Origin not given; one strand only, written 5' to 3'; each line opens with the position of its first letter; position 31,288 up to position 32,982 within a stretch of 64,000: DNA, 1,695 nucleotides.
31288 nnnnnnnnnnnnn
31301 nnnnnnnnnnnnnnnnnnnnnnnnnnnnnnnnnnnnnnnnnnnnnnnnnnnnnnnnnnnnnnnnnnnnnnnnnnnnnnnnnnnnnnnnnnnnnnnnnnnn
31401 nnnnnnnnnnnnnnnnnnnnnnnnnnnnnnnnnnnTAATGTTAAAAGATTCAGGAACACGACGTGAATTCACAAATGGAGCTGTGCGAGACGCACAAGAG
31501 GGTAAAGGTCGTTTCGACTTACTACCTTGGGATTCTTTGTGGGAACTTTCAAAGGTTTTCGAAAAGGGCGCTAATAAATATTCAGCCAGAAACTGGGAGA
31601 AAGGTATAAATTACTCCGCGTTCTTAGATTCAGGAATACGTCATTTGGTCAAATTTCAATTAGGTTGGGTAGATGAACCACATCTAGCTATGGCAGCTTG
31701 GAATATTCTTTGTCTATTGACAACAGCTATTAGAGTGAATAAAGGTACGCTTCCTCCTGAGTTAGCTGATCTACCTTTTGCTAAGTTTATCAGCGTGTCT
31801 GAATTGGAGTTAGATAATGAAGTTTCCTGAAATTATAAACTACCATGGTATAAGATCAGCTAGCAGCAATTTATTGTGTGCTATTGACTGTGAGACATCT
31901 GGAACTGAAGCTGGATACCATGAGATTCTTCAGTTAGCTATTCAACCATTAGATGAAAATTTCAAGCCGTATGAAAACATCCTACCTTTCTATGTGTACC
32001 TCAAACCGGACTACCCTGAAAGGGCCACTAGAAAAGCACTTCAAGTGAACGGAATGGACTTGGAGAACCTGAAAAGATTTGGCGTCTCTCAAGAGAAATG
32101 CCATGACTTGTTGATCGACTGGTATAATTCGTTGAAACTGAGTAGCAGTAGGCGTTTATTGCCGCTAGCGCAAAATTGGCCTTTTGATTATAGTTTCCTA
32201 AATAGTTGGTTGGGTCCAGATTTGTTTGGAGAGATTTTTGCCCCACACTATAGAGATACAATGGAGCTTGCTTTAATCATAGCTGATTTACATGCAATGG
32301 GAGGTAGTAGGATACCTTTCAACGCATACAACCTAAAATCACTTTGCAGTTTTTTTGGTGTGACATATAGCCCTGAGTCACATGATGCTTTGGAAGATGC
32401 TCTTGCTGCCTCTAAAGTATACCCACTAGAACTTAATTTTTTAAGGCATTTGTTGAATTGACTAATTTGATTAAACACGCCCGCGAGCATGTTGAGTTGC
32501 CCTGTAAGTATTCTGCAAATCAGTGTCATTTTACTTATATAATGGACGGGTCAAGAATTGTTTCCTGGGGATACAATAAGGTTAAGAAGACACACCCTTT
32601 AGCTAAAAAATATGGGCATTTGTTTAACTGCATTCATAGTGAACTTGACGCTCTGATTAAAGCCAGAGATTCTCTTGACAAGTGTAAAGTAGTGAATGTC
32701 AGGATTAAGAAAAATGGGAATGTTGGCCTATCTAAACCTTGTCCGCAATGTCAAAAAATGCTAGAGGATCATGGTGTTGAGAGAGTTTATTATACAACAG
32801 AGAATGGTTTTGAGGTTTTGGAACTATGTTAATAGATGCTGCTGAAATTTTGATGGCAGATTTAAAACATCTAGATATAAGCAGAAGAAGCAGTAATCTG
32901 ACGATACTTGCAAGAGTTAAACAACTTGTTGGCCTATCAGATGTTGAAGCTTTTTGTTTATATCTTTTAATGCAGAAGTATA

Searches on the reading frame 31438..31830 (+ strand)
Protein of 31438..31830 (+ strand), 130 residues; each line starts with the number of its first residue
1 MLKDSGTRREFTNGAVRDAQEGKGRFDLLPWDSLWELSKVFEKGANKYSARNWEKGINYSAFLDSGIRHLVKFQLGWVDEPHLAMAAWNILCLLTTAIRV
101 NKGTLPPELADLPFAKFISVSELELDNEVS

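Call 36: search_protein_families(library=pfam, proteins=[window:31438-31830:+], max_evalue=0.001)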
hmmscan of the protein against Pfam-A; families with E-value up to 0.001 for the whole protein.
window:31438-31830:+ (130 aa): 1 family
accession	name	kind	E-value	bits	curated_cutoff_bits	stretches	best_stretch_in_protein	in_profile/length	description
PF18909.5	dGTP_diPhyd_N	-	3.9e-21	75.3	27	1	16-99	4-92/99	dATP/dGTP diphosphohydrolase, N-terminal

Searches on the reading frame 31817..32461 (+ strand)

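Call 36: search_protein_families(library=pfam, proteins=[window:31817-32461:+], max_evalue=0.001)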
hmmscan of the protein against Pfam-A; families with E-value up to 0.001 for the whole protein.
window:31817-32461:+ (214 aa): 1 family
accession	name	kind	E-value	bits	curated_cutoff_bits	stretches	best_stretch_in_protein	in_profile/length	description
PF00929.31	RNase_T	-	4.7e-11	43.9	24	1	22-202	2-164/164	Exonuclease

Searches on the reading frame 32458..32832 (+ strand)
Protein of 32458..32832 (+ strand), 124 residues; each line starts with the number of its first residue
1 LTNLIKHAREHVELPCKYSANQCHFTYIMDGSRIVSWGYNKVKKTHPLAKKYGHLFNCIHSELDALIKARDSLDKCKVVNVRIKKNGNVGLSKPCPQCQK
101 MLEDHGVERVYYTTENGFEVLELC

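Call 36: search_protein_families(library=pfam, proteins=[window:32458-32832:+], max_evalue=0.001)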
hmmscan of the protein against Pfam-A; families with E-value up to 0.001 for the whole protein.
window:32458-32832:+ (124 aa): 1 family
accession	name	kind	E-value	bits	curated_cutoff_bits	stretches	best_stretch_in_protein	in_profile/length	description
PF00383.29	dCMP_cyt_deam_1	-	1.7e-06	28.3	25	1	28-113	30-101/102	Cytidine and deoxycytidylate deaminase zinc-binding region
